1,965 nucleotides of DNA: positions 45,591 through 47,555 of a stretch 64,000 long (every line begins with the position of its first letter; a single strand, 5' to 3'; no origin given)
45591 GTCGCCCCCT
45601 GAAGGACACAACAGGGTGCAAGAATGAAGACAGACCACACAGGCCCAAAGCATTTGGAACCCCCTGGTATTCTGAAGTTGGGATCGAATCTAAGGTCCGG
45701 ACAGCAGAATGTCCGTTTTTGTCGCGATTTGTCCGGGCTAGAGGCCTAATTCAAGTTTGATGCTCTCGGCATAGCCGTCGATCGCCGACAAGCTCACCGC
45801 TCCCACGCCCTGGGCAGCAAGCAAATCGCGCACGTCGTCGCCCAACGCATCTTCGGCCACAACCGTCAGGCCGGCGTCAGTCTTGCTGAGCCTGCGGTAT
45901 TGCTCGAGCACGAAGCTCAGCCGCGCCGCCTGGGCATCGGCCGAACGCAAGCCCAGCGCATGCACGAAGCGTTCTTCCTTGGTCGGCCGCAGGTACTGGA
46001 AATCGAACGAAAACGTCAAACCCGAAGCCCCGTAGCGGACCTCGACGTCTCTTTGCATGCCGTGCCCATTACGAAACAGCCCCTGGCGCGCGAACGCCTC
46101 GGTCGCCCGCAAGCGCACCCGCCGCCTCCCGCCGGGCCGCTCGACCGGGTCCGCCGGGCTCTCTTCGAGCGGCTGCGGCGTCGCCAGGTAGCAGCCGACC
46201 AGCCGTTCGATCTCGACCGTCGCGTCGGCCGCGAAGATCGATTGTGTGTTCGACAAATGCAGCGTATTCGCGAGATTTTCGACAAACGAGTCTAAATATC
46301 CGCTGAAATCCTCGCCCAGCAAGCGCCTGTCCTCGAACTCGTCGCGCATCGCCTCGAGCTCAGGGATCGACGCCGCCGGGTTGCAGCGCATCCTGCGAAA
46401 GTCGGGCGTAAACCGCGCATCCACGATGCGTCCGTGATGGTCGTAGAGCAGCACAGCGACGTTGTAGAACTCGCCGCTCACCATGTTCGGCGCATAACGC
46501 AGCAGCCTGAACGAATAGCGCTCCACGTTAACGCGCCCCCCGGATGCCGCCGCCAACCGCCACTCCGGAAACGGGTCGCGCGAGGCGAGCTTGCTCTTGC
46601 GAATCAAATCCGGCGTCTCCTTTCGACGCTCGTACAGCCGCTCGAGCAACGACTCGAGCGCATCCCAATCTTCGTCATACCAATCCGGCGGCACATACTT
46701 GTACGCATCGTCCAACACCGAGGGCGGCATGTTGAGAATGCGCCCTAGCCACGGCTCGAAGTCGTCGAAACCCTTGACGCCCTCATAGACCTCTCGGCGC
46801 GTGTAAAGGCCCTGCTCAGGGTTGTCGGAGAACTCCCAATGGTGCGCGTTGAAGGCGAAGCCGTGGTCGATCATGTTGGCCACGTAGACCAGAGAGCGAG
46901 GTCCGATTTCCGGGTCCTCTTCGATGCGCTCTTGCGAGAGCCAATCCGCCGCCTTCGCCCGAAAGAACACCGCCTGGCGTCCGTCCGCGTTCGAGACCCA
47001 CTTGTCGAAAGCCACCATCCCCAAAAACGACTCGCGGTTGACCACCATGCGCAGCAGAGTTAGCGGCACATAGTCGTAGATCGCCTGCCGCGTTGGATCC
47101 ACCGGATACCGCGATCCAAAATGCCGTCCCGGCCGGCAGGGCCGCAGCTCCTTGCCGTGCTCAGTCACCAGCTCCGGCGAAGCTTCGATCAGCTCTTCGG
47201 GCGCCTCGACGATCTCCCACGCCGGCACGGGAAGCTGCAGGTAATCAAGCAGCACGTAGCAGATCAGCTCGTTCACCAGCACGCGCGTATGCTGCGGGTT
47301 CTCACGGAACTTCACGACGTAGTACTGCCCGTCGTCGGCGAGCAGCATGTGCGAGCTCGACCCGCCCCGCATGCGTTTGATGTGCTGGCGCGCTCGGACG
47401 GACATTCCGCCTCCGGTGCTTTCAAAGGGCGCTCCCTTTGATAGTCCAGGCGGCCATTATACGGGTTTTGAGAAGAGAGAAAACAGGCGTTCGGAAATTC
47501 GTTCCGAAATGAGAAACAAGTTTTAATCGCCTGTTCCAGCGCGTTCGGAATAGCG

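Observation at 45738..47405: Monocistronic fusion of a HipA-like kinase domain with a DUF3037-like domain and an unassigned C-terminal module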

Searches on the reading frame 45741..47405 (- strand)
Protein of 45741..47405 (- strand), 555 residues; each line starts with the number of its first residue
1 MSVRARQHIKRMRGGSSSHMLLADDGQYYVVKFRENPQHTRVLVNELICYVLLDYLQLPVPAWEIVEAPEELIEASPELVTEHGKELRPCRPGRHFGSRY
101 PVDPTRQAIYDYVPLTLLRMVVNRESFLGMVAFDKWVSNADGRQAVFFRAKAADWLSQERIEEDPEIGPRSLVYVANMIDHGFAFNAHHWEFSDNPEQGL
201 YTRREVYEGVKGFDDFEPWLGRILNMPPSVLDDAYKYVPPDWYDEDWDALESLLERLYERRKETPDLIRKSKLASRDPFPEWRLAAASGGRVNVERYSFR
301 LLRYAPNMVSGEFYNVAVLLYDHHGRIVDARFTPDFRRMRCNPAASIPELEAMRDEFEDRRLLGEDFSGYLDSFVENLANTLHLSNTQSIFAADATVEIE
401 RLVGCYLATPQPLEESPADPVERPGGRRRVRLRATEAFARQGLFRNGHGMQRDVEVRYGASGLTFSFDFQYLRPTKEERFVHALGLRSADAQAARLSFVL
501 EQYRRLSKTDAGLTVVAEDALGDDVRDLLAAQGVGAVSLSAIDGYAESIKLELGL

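Call 3: search_protein_families(library=pfam, proteins=[window:45741-47405:-], max_evalue=1)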
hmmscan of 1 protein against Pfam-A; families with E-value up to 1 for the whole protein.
window:45741-47405:- (555 aa): 4 families
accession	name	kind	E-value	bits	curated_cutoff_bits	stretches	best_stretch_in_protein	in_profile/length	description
PF20613.4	HipA_2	-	7.7e-12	45.4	27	1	10-141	6-122/240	HipA-like kinase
PF11236.13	DUF3037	-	2.1e-07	31.6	22.6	1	300-404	2-115/118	Protein of unknown function (DUF3037)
PF07804.18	HipA_C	-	0.086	12.9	30.5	1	24-70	18-62/213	HipA-like C-terminal domain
PF08862.16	DUF1829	-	0.094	13.7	22.2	1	459-519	1-61/87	Domain of unknown function DUF1829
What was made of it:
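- On Classical HipBA (HipA_C/HipA_N kinase + HipB): PF07804 E 0.086, 12.9 bits, against a cut-off of 30.5 (call 3).
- Checked: Pfam confirms HipA_2 (PF20613, aa 10-141, E 7.7e-12, above the gathering score) and DUF3037 (PF11236, aa 300-404, E 2e-7, above the gathering score) (call 3).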

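Call 4: search_protein_families(library=ncbifam, proteins=[window:45741-47405:-], max_evalue=1)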
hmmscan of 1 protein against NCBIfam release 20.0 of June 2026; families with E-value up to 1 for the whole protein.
window:45741-47405:- (555 aa): 1 family
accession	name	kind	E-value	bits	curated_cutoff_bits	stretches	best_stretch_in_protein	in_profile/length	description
NF038315.1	HxsD_rel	equivalog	0.0072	16.5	41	1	22-52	28-58/62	HxsD-like protein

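Call 5: search_protein_families(library=padloc, proteins=[window:45741-47405:-], max_evalue=1)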
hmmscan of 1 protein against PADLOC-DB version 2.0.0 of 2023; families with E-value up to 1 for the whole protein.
window:45741-47405:- (555 aa): 3 families
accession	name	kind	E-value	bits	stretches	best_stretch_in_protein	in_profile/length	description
PDLC04767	PDC-M66B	-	1.3e-07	29.4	1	295-339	2-46/281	-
PDLC04766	PDC-M66A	-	2.9e-06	24.7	2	26-143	42-151/270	-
PDLC04539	PDC-M24B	-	0.021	12.3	1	458-531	159-235/255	-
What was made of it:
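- Tried and rejected: The weak NCBIfam HxsD_rel hit (E 0.007, far below the cut-off; call 4) and the PDC-M24B hit (call 5) were treated as noise or as a distant DUF1829-like resemblance.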

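Call 7: find_homologous_proteins(query=window:45741-47405:-, max_evalue=0.001)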
Query window:45741-47405:- (555 aa): 195 proteins with E <= 0.001 among 8000 candidates; the best 120 are listed.
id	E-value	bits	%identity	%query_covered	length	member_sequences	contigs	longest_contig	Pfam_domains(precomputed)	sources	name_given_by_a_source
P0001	5.2e-125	436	63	52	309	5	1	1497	PF20613.5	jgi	jgi:hypothetical protein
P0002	6.5e-125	436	64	52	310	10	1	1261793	PF20613.5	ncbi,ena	-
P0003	7.8e-124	432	62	52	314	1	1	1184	PF20613.5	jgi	jgi:hypothetical protein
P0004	2.2e-122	428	61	52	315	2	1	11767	PF20613.5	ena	-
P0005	9.1e-122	426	62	51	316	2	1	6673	PF20613.5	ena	-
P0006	1.7e-119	418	63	52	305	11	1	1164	PF20613.5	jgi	jgi:hypothetical protein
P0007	2.3e-119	418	61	51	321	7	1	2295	PF20613.5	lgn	-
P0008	1.4e-118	415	62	51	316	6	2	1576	PF20613.5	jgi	jgi:hypothetical protein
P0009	4.3e-111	390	74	25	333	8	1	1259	PF20613.5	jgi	jgi:hypothetical protein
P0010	2.0e-93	332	52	51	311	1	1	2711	PF20613.5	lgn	-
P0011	1.3e-82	296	47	51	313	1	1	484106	PF20613.5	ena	-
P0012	7.2e-76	274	45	51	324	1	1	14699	PF20613.5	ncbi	-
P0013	6.5e-74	268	43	51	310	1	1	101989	PF20613.5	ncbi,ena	-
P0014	2.0e-73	266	44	51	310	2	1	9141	PF07804.19,PF20613.5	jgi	jgi:hypothetical protein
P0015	4.6e-73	265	47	50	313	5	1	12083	PF20613.5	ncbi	-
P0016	5.0e-73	265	43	51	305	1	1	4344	PF20613.5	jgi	jgi:hypothetical protein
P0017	6.1e-73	265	44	50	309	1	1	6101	PF20613.5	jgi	-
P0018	1.4e-72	263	43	51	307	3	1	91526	PF20613.5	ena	-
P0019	3.3e-72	262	43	51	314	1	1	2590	PF20613.5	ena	-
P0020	4.4e-72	262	43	51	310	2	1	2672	PF20613.5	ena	-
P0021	5.9e-72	261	43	51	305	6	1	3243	PF20613.5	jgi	-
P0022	8.8e-72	261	43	50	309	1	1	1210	PF20613.5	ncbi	-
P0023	3.1e-71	259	46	50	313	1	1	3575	PF20613.5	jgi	jgi:hypothetical protein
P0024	3.2e-71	259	43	51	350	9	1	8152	PF07804.19,PF20613.5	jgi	jgi:hypothetical protein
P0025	4.1e-71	258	45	51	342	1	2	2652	PF20613.5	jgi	jgi:hypothetical protein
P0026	8.0e-71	258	42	51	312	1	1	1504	PF20613.5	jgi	jgi:hypothetical protein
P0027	9.1e-71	257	42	51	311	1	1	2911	PF20613.5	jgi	jgi:HipA-like kinase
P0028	1.0e-70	257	46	50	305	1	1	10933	PF20613.5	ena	-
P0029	1.1e-70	257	44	51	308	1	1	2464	PF07804.19,PF20613.5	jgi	jgi:hypothetical protein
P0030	1.2e-70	257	43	50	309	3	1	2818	PF20613.5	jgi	jgi:hypothetical protein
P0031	2.7e-70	256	40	51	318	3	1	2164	PF07804.19,PF20613.5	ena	-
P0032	3.5e-70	255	40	51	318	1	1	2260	PF07804.19,PF20613.5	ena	-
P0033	6.6e-70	254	42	50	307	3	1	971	PF20613.5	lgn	-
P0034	1.7e-69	253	42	50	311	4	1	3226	PF20613.5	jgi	jgi:hypothetical protein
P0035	1.8e-69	253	46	50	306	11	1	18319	PF20613.5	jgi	-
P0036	2.1e-69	253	39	50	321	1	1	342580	PF20613.5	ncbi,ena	-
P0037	1.1e-68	251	43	51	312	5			PF20613.5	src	-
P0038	1.3e-68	250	42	51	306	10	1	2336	PF20613.5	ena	-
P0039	2.0e-68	250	45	53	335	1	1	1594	PF20613.5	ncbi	-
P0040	2.0e-68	250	41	51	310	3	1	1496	PF20613.5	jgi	jgi:hypothetical protein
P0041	2.3e-68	249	44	51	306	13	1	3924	PF20613.5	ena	-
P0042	2.4e-68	249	43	51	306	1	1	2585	PF20613.5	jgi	jgi:hypothetical protein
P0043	2.7e-68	249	43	51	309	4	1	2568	PF20613.5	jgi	-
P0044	2.7e-68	249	42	51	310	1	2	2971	PF20613.5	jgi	jgi:hypothetical protein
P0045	3.3e-68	249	41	50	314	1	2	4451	PF20613.5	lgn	-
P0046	4.5e-68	248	41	51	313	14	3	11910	PF20613.5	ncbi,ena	-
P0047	5.5e-68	248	44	50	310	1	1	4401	PF20613.5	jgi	jgi:hypothetical protein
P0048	6.4e-68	248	41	51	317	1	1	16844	PF20613.5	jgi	jgi:hypothetical protein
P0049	7.8e-68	248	43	54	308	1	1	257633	PF20613.5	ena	-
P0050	1.0e-67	247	42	51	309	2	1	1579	PF20613.5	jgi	jgi:hypothetical protein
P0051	1.0e-67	247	42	53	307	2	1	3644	PF20613.5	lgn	-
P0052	1.4e-67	247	41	51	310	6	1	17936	PF20613.5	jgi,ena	-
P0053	1.5e-67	247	43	51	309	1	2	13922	PF20613.5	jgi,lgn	jgi:hypothetical protein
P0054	1.8e-67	246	41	51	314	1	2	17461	PF20613.5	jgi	jgi:hypothetical protein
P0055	2.3e-67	246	40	50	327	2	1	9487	PF20613.5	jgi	jgi:hypothetical protein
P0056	2.3e-67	246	43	51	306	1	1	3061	PF20613.5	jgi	jgi:hypothetical protein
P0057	3.4e-67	246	41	51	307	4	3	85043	PF20613.5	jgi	jgi:hypothetical protein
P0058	3.6e-67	245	42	51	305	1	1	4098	PF20613.5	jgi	jgi:HipA-like protein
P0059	3.6e-67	245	38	50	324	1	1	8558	PF20613.5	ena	-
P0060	3.8e-67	245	41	51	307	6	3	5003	PF20613.5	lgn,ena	-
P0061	1.1e-66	244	44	52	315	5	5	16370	PF20613.5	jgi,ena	-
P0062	1.9e-66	243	45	51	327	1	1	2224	PF20613.5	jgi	jgi:HipA-like protein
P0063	2.5e-66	243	44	51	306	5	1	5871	PF20613.5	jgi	jgi:hypothetical protein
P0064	5.2e-66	242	41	51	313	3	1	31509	PF20613.5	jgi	jgi:hypothetical protein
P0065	6.2e-66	241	43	51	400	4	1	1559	PF20613.5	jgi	jgi:hypothetical protein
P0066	8.1e-66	241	44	50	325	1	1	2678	PF20613.5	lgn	-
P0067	1.7e-65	240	40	50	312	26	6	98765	PF20613.5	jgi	jgi:hypothetical protein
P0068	4.7e-65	238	40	50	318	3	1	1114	PF20613.5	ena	-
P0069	6.3e-65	238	43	51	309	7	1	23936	PF20613.5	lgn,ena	-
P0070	6.4e-65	238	40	51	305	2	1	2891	PF20613.5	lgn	-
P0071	7.1e-65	238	42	51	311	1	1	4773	PF20613.5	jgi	jgi:hypothetical protein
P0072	7.4e-65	238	43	50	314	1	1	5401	PF20613.5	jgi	jgi:hypothetical protein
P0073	8.3e-65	238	41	52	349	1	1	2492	PF20613.5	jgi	jgi:hypothetical protein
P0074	8.5e-65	238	43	50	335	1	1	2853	PF20613.5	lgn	-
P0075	2.0e-64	236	41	50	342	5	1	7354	PF20613.5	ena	-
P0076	5.9e-64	235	42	51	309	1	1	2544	PF20613.5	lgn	-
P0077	1.6e-63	233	43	51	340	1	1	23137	PF20613.5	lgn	-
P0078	1.8e-63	233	42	49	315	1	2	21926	PF20613.5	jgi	jgi:hypothetical protein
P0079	2.8e-63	233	44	51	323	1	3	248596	PF20613.5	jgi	jgi:hypothetical protein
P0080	5.0e-63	232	43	50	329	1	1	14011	PF20613.5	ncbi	-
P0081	5.1e-63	232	44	50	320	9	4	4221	PF20613.5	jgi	jgi:hypothetical protein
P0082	1.5e-62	230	43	51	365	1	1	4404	PF20613.5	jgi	jgi:hypothetical protein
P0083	1.6e-62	230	41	51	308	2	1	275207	PF20613.5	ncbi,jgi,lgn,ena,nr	ncbi:MAG TPA: HipA family kinase [Terriglobales bacterium]|nr:HipA family kinase [Terriglobales bact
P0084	3.2e-62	229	39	50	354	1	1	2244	PF20613.5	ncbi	-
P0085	3.3e-62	229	39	50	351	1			PF20613.5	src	-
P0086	3.9e-62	229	44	51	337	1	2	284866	PF20613.5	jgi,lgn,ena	-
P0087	4.0e-62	229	44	51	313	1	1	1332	PF20613.5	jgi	-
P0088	4.3e-62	229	41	51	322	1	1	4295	PF20613.5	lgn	-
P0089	5.8e-62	228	43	51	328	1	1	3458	PF20613.5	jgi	jgi:hypothetical protein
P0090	6.8e-62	228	42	50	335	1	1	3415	PF20613.5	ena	-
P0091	1.8e-61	227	42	51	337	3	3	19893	PF20613.5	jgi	jgi:hypothetical protein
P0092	3.7e-61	226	44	50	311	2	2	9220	PF20613.5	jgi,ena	-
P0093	6.1e-61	225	41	52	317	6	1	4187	PF20613.5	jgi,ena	-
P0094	6.1e-61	225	44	51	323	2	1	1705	PF20613.5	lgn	-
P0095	6.6e-61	225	42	51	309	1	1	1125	PF20613.5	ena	-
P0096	1.0e-60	224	42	51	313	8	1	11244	PF20613.5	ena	-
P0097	1.0e-60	224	43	50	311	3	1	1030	PF20613.5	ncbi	-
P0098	1.4e-60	224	42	51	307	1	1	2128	PF20613.5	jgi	jgi:hypothetical protein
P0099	3.4e-60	222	42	50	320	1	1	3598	PF20613.5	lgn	-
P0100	3.9e-60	222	41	51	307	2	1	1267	PF20613.5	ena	-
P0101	7.8e-60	221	40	53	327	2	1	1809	PF20613.5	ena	-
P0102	8.6e-60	221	43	52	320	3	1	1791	PF20613.5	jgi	jgi:hypothetical protein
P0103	1.3e-59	220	41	52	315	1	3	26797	PF20613.5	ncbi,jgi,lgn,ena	-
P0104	1.4e-59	220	43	50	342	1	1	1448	PF20613.5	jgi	-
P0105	2.2e-59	220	43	51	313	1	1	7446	PF07804.19,PF20613.5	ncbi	ncbi:MAG: HipA family kinase [Acidobacteriaceae bacterium]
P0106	5.8e-59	218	42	50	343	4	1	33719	PF20613.5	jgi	-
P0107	1.1e-58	217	42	51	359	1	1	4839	PF20613.5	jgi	jgi:hypothetical protein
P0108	1.2e-58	217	42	50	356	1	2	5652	PF20613.5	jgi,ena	jgi:hypothetical protein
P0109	1.4e-58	217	42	52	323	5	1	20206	PF20613.5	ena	-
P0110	2.3e-58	216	42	50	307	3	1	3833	PF20613.5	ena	-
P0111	3.2e-58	216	41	54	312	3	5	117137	PF07804.19,PF20613.5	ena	-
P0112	3.5e-58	216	40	55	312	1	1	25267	PF20613.5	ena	-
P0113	3.7e-58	216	42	50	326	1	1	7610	PF20613.5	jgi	jgi:hypothetical protein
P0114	3.7e-58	216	40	51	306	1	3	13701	PF20613.5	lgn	-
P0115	4.9e-58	215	44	48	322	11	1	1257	PF20613.5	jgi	-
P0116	5.1e-58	215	42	51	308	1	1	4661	PF07804.19,PF20613.5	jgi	jgi:hypothetical protein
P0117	9.2e-58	214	44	50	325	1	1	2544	PF20613.5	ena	-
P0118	1.2e-57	214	40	52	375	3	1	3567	PF20613.5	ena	-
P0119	1.3e-57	214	42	51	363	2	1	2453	PF20613.5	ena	-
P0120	1.8e-57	213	41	50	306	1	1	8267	PF20613.5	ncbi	-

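Call 10: find_encoding_contigs(protein=P0002, flank=8000, max_places=3)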
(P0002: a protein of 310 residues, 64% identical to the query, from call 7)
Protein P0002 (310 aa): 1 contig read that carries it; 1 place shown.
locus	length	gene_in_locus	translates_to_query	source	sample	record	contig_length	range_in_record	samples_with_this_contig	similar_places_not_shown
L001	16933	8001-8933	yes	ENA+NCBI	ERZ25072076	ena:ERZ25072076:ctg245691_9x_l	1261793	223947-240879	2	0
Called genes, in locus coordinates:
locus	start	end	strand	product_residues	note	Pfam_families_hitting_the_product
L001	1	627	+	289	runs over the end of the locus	PF00231:ATP-synt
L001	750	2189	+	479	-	PF02874:ATP-synt_ab_N, PF00006:ATP-synt_ab, PF22919:ATP-synt_VA_C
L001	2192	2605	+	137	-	PF02823:ATP-synt_DE_N, PF00401:ATP-synt_DE (weak)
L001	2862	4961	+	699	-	PF00009:GTP_EFTU, PF01926:MMR_HSR1 (faint), PF22042:EF-G_D2, PF03144:GTP_EFTU_D2 (weak), PF14492:EFG_III, PF03764:EFG_IV, PF00679:EFG_C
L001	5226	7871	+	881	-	PF01464:SLT, PF22310:NMB0315_dom_I (faint), PF23446:LysM1_NFP_LYK (faint), PF23577:LysM_RLK (faint), PF01476:LysM, PF23473:LysM3_LYK4_5 (faint), PF13613:HTH_Tnp_4 (faint), PF01476:LysM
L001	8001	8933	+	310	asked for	PF20613:HipA_2 (weak)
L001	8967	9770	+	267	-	PF11236:DUF3037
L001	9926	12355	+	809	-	PF07635:PSCyt1, PF07583:PSCyt2, PF07587:PSD1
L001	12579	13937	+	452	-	PF07394:DUF1501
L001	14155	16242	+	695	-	PF13442:Cytochrome_CBB3 (faint), PF07626:PSD3 (weak), PF07637:PSD5, PF07631:PSD4, PF07627:PSCyt3, PF07624:PSD2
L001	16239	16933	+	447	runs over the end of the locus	PF07586:HXXSHH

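Call 22: find_related_loci(query=window:45741-47405:-, collection=genome_contigs, flank=6000)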
Query window:45741-47405:- (555 aa) in genome_contigs; peptide patterns used: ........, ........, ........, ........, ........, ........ (x = any residue, [..] = any of these).
91 stretches matched a pattern; 42 encode a relative of the query (tblastn E <= 1e-3); 42 distinct loci.
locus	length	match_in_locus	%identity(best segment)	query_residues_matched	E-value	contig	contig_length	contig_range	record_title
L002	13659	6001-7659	63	1-555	0e+0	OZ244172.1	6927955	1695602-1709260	MAG: Bryobacterales bacterium isolate 58688682-6237-4a80-b671-17c8115c7f57 genome assembly, chromosome: 1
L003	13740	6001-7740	51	1-554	0e+0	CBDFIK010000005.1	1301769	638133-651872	MAG: Bryobacterales bacterium isolate ee5020dd-fb21-4a65-a252-f506cf0156f0 genome assembly, contig: contig_5, whole geno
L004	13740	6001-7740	50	1-554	0e+0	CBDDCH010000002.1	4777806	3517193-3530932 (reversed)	MAG: Bryobacterales bacterium isolate cc836ffa-3932-4d0a-8618-ffc7346cf193 genome assembly, contig: contig_2, whole geno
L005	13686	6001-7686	51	1-555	0e+0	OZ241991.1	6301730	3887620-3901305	MAG: Bryobacterales bacterium isolate be22c93e-b65f-4d75-a14f-d13794267050 genome assembly, chromosome: 1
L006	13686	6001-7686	50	1-555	0e+0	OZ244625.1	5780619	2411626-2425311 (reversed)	MAG: Bryobacterales bacterium isolate 977db337-f3f5-4b10-816d-e0f1db46c981 genome assembly, chromosome: 1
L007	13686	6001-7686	50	1-555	0e+0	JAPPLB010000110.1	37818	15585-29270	MAG: Bryobacterales bacterium isolate RHO3_bin_12 NODE_2143_length_37818_cov_51.912480, whole genome shotgun sequence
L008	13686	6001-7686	50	1-555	0e+0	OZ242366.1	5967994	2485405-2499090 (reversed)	MAG: Bryobacterales bacterium isolate f0b9ad3e-bf3f-4545-832f-1a66c2db78ab genome assembly, chromosome: 1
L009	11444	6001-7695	50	1-555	9e-180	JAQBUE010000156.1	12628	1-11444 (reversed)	MAG: Acidobacteria bacterium isolate casp150-mb.136 NODE_12797_length_12628_cov_0.125948, whole genome shotgun sequence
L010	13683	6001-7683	49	1-555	3e-177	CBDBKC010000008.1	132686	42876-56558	MAG: Bryobacterales bacterium isolate 5f91f12a-28cc-4e70-8e9f-3aed67d6a3bc genome assembly, contig: contig_8, whole geno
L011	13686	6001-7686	50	1-555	0e+0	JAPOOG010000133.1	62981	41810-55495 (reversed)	MAG: Bryobacterales bacterium isolate APA_bin_29 c_000000182849, whole genome shotgun sequence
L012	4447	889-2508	48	1-555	1e-162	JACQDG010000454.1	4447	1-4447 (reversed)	MAG: Acidobacteria bacterium isolate NC_groundwater_988_Pr1_S-0.65um_63_8 Montesol18_Sp65_coassembly_scaffold_1567362, w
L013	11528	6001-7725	46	1-555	6e-150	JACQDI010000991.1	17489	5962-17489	MAG: Acidobacteria bacterium isolate NC_groundwater_990_Pr1_S-0.65um_64_19 Montesol18_Sp65_coassembly_scaffold_1737077,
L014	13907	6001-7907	64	1-554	5e-122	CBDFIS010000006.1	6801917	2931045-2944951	MAG: Bryobacterales bacterium isolate bc932d13-f3e1-476a-a82d-8314761e2f96 genome assembly, contig: contig_6, whole geno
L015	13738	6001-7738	63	1-554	2e-164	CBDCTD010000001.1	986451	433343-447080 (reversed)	MAG: Bryobacterales bacterium isolate 4c556f70-15f0-4db9-9a41-0f3818de793c genome assembly, contig: contig_1, whole geno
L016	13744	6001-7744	64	1-555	6e-121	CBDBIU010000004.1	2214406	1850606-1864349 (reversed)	MAG: Bryobacterales bacterium isolate c0d70fe0-7d92-4c0b-a5a7-28c2e51c0e26 genome assembly, contig: contig_4, whole geno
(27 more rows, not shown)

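Call 25: search_protein_representatives(protein=window:45741-47405:-)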
Query: 555 residues. Proteins with E-value up to 0.001 (for the whole library): 2605; up to 1e-10: 1490; up to 1e-30: 410. The best 150 are listed.
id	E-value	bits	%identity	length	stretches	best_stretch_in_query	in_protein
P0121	1.6e-117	409.9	63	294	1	1-287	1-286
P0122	2.1e-113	396.4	57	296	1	1-289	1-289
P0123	5.0e-113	395.1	71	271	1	296-555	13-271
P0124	1.6e-94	334.0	54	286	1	3-291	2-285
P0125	1.5e-83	297.8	50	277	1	1-283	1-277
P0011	4.1e-83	296.4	49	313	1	12-285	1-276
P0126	3.8e-81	289.9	49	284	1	2-285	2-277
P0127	8.8e-79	282.1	47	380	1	3-292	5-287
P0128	1.2e-74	268.4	58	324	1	1-204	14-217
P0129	1.1e-72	262.0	46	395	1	3-280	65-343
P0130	4.0e-72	260.1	48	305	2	3-157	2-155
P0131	3.8e-70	253.6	48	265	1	12-284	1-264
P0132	2.1e-67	244.6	44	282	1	2-283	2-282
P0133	3.6e-67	243.8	44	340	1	4-285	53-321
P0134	5.3e-67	243.2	49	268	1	290-553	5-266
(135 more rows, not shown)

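Call 28: find_related_loci(query=window:45741-47405:-, collection=metagenome_contigs, flank=3000)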
Query window:45741-47405:- (555 aa) in metagenome_contigs; peptide patterns used: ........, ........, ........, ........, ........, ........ (x = any residue, [..] = any of these).
132 stretches matched a pattern; 44 encode a relative of the query (tblastn E <= 1e-3); 44 distinct loci.
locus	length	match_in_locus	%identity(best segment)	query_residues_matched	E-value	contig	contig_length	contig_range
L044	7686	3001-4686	50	1-555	0e+0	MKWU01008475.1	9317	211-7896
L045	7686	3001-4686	50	1-555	0e+0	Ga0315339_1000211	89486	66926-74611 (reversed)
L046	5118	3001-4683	50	1-555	3e-180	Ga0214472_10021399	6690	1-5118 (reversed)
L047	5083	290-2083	48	1-555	6e-176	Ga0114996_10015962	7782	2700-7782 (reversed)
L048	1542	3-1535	49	51-555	7e-168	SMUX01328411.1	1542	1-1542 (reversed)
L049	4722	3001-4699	65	1-555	2e-166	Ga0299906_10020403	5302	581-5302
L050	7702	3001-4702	58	1-553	9e-137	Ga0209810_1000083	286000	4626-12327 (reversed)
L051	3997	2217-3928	58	1-555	6e-138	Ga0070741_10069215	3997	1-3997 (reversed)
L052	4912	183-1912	53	1-555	3e-100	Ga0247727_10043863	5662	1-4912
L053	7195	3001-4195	64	1-555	2e-98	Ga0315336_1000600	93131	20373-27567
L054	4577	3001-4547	55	1-534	3e-132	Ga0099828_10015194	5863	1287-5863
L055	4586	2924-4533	55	1-555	8e-137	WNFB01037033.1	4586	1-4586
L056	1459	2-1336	41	114-555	9e-102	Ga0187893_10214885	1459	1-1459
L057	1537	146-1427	53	1-429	4e-109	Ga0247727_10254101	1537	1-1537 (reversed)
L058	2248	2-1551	52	7-555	1e-127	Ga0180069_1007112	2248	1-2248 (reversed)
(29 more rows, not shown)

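Call 32: search_solved_structures(query=window:45741-47405:-, max_evalue=1, show_alignments=2)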
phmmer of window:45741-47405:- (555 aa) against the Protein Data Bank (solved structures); distinct sequences matched with E-value up to 1: 0.

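Call 66: find_encoding_contigs(protein=window:45741-47405:-, flank=6000, max_places=5)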
Protein window:45741-47405:- (555 aa): 1 contig read that carries it; 1 place shown.
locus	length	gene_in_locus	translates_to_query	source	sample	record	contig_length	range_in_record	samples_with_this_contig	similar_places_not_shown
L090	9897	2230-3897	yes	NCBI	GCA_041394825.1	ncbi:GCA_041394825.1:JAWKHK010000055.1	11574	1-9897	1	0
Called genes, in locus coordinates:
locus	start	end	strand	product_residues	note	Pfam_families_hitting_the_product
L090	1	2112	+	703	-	PF01464:SLT, PF23446:LysM1_NFP_LYK (faint), PF10668:Phage_terminase (faint), PF00376:MerR (faint), PF01527:HTH_Tnp_1 (faint), PF01476:LysM, PF01476:LysM, PF01476:LysM, +12 more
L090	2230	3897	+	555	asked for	PF20613:HipA_2, PF11236:DUF3037 (weak)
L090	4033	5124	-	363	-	-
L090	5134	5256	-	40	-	-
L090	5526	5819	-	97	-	-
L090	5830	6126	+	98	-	-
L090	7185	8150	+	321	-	PF20030:bpMoxR (weak), PF00004:AAA (weak), PF07726:AAA_3, PF07728:AAA_5, PF17863:AAA_lid_2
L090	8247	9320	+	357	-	PF06071:YchF-GTPase_C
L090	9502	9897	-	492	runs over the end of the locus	PF05598:DUF772, PF01609:DDE_Tnp_1, PF13751:DDE_Tnp_1_6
